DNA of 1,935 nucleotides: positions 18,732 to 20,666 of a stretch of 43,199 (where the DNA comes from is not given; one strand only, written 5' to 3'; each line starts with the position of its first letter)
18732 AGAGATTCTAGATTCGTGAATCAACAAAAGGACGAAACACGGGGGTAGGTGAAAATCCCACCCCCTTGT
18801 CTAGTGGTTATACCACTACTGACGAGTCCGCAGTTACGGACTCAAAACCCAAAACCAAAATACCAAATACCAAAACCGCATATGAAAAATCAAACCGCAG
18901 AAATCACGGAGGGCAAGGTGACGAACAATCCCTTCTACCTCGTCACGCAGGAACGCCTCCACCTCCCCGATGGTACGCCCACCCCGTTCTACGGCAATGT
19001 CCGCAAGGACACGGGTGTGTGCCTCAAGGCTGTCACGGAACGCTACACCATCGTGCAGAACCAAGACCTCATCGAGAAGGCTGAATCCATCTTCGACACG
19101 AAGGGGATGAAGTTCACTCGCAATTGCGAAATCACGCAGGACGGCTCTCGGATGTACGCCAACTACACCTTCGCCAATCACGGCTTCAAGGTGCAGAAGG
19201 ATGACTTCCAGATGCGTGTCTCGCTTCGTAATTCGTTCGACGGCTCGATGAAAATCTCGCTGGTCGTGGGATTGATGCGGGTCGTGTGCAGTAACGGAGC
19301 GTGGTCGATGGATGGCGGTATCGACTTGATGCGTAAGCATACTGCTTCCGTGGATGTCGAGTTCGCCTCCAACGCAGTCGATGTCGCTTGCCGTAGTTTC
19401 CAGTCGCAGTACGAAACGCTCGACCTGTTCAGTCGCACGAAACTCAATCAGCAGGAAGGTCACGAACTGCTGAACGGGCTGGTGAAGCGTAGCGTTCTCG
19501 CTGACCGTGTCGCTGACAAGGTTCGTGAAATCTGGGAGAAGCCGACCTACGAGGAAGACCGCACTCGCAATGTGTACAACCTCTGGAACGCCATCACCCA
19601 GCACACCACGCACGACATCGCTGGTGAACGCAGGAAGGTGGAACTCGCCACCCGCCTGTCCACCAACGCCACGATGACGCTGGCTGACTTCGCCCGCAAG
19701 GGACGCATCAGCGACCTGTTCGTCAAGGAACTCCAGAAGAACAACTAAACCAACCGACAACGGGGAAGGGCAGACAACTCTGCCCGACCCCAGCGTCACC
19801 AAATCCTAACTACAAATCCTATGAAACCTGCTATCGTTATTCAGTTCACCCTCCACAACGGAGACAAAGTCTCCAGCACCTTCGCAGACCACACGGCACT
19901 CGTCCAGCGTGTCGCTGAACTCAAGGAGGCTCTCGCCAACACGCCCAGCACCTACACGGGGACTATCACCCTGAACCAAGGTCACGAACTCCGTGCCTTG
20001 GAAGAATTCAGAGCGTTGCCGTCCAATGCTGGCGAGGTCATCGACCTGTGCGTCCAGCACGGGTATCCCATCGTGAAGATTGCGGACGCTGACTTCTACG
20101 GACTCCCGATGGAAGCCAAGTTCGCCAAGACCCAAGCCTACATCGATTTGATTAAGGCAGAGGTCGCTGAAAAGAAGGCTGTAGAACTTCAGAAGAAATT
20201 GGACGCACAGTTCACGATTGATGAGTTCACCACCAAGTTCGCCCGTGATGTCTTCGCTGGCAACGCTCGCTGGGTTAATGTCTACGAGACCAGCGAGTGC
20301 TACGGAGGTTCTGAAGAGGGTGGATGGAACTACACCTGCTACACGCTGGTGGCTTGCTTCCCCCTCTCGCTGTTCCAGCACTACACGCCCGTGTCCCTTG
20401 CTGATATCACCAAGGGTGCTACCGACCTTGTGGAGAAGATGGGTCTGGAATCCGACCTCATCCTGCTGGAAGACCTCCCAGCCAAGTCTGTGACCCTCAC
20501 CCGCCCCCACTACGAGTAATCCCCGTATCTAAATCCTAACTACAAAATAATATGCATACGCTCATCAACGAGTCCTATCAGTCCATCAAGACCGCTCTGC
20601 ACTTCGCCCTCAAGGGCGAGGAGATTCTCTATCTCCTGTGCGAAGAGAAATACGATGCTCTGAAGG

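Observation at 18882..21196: High-GC rightward module headed by DUF932 has an identical junction motif before every gene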

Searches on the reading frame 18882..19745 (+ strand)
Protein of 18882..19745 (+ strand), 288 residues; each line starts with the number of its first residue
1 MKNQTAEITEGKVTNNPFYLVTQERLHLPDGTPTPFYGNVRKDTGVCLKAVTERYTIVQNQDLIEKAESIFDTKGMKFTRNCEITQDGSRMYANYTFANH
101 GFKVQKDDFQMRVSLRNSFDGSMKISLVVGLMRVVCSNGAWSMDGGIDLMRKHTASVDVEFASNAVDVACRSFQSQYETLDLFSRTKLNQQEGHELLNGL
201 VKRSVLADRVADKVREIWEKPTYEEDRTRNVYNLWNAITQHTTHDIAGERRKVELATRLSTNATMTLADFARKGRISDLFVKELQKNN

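Call 10: search_protein_families(library=pfam, proteins=[window:18882-19745:+], max_evalue=1)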
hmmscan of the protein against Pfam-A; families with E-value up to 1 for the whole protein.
window:18882-19745:+ (288 aa): 2 families
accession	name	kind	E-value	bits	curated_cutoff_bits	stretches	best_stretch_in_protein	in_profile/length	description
PF06067.16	DUF932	-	2.5e-21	77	23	1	48-254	2-216/227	Domain of unknown function (DUF932)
PF04525.18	LOR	-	5.9e-05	23.2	24.5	1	39-129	95-186/187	LURP-one-related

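Call 11: search_protein_families(library=phrogs, proteins=[window:18882-19745:+], max_evalue=1)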
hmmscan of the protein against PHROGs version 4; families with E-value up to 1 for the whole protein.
window:18882-19745:+ (288 aa): 4 families
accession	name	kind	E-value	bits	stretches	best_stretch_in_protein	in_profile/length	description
phrog_1221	-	unknown function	2.1e-18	67.5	1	38-265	90-331/355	-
phrog_21518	-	unknown function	9e-07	29.6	1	49-158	49-161/285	-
phrog_38703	-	unknown function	1.7e-05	25.8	1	49-141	49-144/170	-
phrog_12094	-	unknown function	4.9e-05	23.6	1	103-244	90-235/281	-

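Call 15: search_dna_similar(query=window:18882-19745:+, collection=phages, mode=protein, max_rows=15)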
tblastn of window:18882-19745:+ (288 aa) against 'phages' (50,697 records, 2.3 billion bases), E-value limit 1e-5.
Records with a match: 2; places in all: 2; records where one place covers at least 80% of the query: 0.
Best place of each record, by identity: <60% 2.
By first word of the organism name: Arthrobacter 1; Microcoleus 1.
By host as written in the record: Arthrobacter globiformis NRRL B-2979 1; - 1.
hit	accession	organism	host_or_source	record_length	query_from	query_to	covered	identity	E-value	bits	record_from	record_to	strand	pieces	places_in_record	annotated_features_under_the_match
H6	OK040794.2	Arthrobacter phage Atuin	Arthrobacter globiformis NRRL B-2979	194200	40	256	75%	24.8%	9e-6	53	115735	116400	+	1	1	167: hypothetical protein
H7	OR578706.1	Microcoleus phage My-WqHQDG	river water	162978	52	239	65%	24.6%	2e-7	58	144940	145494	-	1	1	hypothetical protein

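Call 17: find_related_loci(query=window:18882-19745:+, collection=viral_contigs, flank=6000)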
Query window:18882-19745:+ (288 aa) in viral_contigs; peptide patterns used: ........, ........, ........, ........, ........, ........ (x = any residue, [..] = any of these).
18 stretches matched a pattern; 4 encode a relative of the query (tblastn E <= 1e-3); 4 distinct loci.
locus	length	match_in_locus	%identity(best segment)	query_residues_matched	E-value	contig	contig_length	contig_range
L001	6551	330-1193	96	1-288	0e+0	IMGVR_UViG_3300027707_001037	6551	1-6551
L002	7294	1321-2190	93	1-288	0e+0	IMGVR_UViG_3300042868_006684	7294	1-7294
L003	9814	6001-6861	91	1-288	0e+0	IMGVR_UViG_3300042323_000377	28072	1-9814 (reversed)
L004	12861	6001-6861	91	1-288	0e+0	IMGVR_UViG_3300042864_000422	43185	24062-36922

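Call 46: search_solved_structures(query=window:18882-19745:+, max_evalue=1)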
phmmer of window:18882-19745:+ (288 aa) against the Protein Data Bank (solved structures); distinct sequences matched with E-value up to 1: 1.
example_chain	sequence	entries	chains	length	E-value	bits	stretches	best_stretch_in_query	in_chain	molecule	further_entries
1iur_A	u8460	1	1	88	0.79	12.4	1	198-252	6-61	KIAA0730 protein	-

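Call 82: search_protein_families(library=pfam, proteins=[L001:1270-1611:+, L001:1635-1892:+, L002:2853-3056:+, L002:2270-2449:+, L004:7603-7821:+, L004:6941-7267:+, L004:7299-7586:+], max_evalue=0.01)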
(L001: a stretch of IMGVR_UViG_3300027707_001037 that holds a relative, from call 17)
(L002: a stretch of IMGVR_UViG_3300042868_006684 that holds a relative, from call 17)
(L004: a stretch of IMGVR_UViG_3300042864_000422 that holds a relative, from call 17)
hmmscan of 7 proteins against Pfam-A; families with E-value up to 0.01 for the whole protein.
L001:1270-1611:+ (114 aa): 0 families

L001:1635-1892:+ (86 aa): 1 family
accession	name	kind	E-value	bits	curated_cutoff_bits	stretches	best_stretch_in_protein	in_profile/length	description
PF20909.2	SpGH101_helical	-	0.0023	18.3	27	1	29-58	22-56/60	Endo-alpha-N-acetylgalactosaminidase, helical bundle domain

L002:2853-3056:+ (68 aa): 0 families

L002:2270-2449:+ (60 aa): 0 families

L004:7603-7821:+ (73 aa): 0 families

L004:6941-7267:+ (109 aa): 1 family
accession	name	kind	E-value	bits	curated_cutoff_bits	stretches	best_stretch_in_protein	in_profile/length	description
PF18830.6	LPD16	-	0.0069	16.6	27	1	25-67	22-61/82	Large polyvalent protein-associated domain 16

L004:7299-7586:+ (96 aa): 0 families

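Call 89: search_protein_families(library=ncbifam, proteins=[window:18882-19745:+], max_evalue=0.01)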
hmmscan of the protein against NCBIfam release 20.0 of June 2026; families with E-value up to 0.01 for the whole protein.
window:18882-19745:+ (288 aa): 1 family
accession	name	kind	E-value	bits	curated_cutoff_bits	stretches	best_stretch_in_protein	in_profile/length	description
TIGR03299.1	LGT_TIGR03299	subfamily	3.7e-15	55.9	110.7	1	40-245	64-281/312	phage/plasmid-like protein TIGR03299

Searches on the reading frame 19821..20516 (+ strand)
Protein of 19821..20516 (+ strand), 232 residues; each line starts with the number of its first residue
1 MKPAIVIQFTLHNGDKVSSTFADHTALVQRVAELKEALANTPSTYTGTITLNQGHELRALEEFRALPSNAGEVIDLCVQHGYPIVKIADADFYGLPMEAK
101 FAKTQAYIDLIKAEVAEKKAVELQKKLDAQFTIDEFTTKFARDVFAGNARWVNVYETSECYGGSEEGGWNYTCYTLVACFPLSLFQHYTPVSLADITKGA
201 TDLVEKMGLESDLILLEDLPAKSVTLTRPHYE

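Call 10: search_protein_families(library=pfam, proteins=[window:19821-20516:+], max_evalue=1)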
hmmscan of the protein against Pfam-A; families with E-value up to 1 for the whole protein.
window:19821-20516:+ (232 aa): 0 families

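Call 11: search_protein_families(library=phrogs, proteins=[window:19821-20516:+], max_evalue=1)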
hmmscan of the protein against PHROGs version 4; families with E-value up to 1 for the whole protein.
window:19821-20516:+ (232 aa): 4 families
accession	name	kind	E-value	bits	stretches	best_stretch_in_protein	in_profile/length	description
phrog_30656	-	unknown function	4.8e-08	34.2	1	148-232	37-124/124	-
phrog_7302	-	unknown function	3.8e-05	24.8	1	148-181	13-46/103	-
phrog_24642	-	unknown function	0.03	15.2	1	145-178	19-52/134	-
phrog_15460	-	head and packaging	0.29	12.6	1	26-45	30-49/80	terminase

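Call 42: find_homologous_proteins(query=window:19821-20516:+)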
Query window:19821-20516:+ (232 aa): 10 proteins with E <= 0.001 among 466 candidates.
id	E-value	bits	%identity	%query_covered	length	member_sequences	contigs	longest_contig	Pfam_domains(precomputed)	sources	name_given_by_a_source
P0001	1.9e-149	513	99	100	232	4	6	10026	-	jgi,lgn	-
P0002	2.9e-128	444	87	98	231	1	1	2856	-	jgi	jgi:hypothetical protein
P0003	3.8e-102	359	68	100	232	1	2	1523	-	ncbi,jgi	jgi:hypothetical protein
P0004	7.6e-102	358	67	100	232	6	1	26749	-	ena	-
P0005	3.6e-87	310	62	97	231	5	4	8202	-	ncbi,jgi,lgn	jgi:hypothetical protein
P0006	3.7e-85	303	61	97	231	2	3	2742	-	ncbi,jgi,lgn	jgi:hypothetical protein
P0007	2.7e-81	291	77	72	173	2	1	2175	-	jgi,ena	jgi:hypothetical protein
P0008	8.2e-76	273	72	72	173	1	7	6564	-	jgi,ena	-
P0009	1.1e-75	272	72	73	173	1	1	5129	-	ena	-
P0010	5.1e-74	267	70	73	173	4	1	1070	-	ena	-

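Call 43: find_encoding_contigs(protein=P0004, flank=6000, max_places=3)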
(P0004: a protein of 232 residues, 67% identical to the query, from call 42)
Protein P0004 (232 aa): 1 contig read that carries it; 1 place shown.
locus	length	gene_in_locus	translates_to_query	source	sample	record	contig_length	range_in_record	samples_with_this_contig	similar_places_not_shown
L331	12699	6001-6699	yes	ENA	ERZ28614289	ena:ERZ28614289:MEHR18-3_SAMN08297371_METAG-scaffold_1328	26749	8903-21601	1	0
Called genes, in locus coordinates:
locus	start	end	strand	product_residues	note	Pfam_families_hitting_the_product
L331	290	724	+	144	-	-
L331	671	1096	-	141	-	-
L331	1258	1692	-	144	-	-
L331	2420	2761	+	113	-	-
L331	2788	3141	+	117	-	-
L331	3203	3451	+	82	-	-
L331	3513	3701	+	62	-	-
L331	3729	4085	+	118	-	-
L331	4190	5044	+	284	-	PF08401:ArdcN, PF18818:MPTase-PolyVal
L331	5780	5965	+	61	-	-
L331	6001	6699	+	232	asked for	-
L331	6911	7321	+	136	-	-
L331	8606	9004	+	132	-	-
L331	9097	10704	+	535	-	-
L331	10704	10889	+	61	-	-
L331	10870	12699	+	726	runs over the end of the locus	-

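Call 44: find_encoding_contigs(protein=P0005, flank=6000, max_places=4)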
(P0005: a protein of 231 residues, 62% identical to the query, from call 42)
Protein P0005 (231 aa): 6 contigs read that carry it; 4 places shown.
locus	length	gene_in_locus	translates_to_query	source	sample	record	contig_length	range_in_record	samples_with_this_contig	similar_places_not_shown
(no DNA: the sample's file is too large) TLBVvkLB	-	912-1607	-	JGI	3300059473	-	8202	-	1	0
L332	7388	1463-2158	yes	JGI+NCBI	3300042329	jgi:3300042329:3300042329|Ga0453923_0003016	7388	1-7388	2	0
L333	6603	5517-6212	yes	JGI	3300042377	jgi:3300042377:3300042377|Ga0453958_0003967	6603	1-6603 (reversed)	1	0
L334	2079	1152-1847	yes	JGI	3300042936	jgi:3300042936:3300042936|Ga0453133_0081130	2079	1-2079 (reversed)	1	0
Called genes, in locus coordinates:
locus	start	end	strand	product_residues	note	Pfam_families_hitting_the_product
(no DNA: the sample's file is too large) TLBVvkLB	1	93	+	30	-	?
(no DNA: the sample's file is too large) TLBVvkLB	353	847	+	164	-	-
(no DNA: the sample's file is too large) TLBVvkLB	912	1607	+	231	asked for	-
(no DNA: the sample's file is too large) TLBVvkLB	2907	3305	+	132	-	-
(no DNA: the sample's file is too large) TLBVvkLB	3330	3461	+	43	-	-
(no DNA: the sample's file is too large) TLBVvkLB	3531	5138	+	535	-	-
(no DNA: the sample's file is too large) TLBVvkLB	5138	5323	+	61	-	-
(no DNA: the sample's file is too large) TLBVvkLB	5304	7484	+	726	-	-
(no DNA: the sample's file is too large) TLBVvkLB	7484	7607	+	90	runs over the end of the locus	-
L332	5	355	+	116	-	PF18818:MPTase-PolyVal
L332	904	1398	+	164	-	-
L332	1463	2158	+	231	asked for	-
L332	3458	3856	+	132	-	-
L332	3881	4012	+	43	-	-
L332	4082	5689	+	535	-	-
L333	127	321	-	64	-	-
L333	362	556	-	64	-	-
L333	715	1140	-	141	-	-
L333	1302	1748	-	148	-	-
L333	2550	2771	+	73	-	-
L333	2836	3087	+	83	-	-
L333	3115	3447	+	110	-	-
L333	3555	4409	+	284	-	PF08401:ArdcN, PF18818:MPTase-PolyVal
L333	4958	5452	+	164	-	-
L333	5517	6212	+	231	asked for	-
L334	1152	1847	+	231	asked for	-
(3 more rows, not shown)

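Call 47: search_solved_structures(query=window:19821-20516:+, max_evalue=1)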
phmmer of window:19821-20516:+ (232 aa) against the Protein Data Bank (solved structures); distinct sequences matched with E-value up to 1: 1.
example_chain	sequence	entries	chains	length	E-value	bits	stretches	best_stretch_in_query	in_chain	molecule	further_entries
2bnx_A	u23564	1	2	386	0.72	12.8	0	72-133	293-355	DIAPHANOUS PROTEIN HOMOLOG 1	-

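Call 65: predict_structure(alignment_id=A2)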
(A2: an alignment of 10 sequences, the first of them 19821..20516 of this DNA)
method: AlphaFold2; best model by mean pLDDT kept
length: 232 residues; sequences in the alignment: 10
mean_pLDDT: 60.7   pTM: 0.39
mean pLDDT of the five models: 60.7, 50.3, 46.3, 44.4, 43.2
residues with pLDDT >= 90: 0; 70-90: 72; 50-70: 91; < 50: 69
segments of 3 or more residues with pLDDT < 50: 1-16, 42-64, 85-88, 139-148, 221-232
pLDDT, mean of each block of 10 residues (from residue 1): 43 48 60 62 47 43 57 66 51 73 78 76 64 54 49 77 60 72 62 74 75 72 38 33
secondary structure, 60 per line:
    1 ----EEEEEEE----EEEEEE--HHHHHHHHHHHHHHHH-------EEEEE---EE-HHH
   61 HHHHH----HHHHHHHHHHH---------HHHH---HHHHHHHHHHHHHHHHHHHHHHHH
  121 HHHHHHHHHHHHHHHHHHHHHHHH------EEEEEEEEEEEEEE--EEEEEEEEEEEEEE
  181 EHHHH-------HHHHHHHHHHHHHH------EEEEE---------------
elements in order: E5-11 E16-21 H24-39 E47-51 H58-65 H70-80 H90-93 H97-144 E151-164 E167-181 H182-185 H193-206 E213-217

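Call 69: fold_search(model_id=the predicted structure, library=pdb)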
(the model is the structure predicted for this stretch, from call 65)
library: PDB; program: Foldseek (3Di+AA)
matches with E <= 10: 227; with E <= 0.001: 0
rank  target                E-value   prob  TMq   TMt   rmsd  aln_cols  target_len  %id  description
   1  9hhl_f                6.1e-01  0.04  0.12  0.04  20.3       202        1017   12  Structure of Dynein-Dynactin-NuMA-LIS1 (released 2025-12-03)
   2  8ptk_f                9.2e-01  0.06  0.14  0.01  20.5       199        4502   10  Composite structure of Dynein-Dynactin-JIP3-LIS1 (released 2024-03-27)
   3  7muc_AC               1.2e+00  0.14  0.11  0.12  11.8        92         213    9  Legionella pneumophila Dot/Icm T4SS C1 Reconstruction (released 2021-10-06)
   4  7muq_AC               1.2e+00  0.11  0.20  0.22  26.1       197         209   12  Reconstruction of the Legionella pneumophila Dot/Icm T4SS 3DVA Map 1 (released 2021-10-06)
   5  4k1p_B                1.3e+00  0.11  0.20  0.14  21.0       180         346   11  Structure of the NheA component of the Nhe toxin from Bacillus cereus (released 2013-09-18)
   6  5owv_C                1.5e+00  0.08  0.20  0.10  32.0       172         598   12  An oligomerised bacterial dynamin pair provides a mechanism for the long-range sensing and tethering of membranes (released 2018-09-05)
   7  8pr3_f                1.7e+00  0.04  0.15  0.09  20.1       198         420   12  Cytoplasmic dynein-1 heavy chain bound to JIP3-RH1 (released 2024-03-27)
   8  8zds_A                1.7e+00  0.04  0.15  0.14  22.1       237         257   11  Structure of the Salmonella flagellar MS-ring with C11 symmetry applied (released 2025-01-01)
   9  8fbp_V                1.9e+00  0.04  0.08  0.05  16.4       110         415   11  Glutamine synthetase from Pseudomonas aeruginosa, filament double-unit in compressed conformation (released 2024-02-14)
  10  7z8i_f                2.1e+00  0.03  0.12  0.05  19.8       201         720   11  The barbed end complex of dynactin bound to BICDR1 and the cytoplasmic dynein tails (A2, B1, B2) (released 2022-08-17)
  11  4rnd_C                2.2e+00  0.15  0.18  0.25  12.5       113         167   11  Crystal Structure of the subunit DF-assembly of the eukaryotic V-ATPase. (released 2014-12-10)
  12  9brq_7                2.2e+00  0.12  0.17  0.18  11.0       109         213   13  Intact V-ATPase State 3 and synaptophysin complex in mouse brain isolated synaptic vesicles (released 2024-06-19)
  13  9h3g_Va               2.3e+00  0.09  0.11  0.16  11.5        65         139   15  Structure of the Arabidopsis thaliana 80S ribosome in complex with P- and E-site tRNAs and mRNA (released 2026-02-04)
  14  3ps0_C                2.3e+00  0.08  0.09  0.07  12.7        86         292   12  The structure of the CRISPR-associated protein, csa2, from Sulfolobus solfataricus (released 2011-04-20)
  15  7muq_DC               2.3e+00  0.04  0.14  0.14  25.6       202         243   12  Reconstruction of the Legionella pneumophila Dot/Icm T4SS 3DVA Map 1 (released 2021-10-06)
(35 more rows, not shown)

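Call 74: find_encoding_contigs(protein=P0003, flank=8000, max_places=4)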
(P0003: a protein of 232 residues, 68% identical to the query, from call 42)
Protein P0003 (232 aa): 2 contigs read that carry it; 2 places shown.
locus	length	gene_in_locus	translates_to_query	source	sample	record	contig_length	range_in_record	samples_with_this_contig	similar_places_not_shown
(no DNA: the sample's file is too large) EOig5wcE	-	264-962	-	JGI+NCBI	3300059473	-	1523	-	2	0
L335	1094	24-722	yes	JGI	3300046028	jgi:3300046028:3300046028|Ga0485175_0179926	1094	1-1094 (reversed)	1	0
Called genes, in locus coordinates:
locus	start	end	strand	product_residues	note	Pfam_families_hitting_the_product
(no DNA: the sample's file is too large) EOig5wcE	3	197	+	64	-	?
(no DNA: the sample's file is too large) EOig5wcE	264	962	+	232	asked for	-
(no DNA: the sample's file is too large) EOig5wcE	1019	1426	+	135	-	-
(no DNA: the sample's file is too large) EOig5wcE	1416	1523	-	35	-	?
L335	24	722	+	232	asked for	-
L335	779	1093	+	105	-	?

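Call 75: find_encoding_contigs(protein=P0006, flank=8000, max_places=4)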
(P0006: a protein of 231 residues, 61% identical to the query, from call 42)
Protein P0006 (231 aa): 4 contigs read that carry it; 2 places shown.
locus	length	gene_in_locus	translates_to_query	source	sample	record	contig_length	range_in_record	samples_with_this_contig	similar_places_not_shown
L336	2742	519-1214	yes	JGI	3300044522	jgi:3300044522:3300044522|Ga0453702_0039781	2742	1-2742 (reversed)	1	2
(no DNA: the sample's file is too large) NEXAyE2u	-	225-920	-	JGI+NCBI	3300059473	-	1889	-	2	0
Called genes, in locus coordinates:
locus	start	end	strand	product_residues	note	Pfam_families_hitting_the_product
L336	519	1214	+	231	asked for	-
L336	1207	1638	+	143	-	-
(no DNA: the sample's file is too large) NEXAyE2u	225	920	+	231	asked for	-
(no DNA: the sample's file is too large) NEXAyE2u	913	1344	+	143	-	-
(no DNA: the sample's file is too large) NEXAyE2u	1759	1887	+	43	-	?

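Call 89: search_protein_families(library=ncbifam, proteins=[window:19821-20516:+, L331:4190-5041:+], max_evalue=0.01)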
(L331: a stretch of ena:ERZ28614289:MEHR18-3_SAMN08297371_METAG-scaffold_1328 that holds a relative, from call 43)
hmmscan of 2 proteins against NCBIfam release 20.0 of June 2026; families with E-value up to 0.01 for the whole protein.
window:19821-20516:+ (232 aa): 0 families

L331:4190-5041:+ (284 aa): 0 families
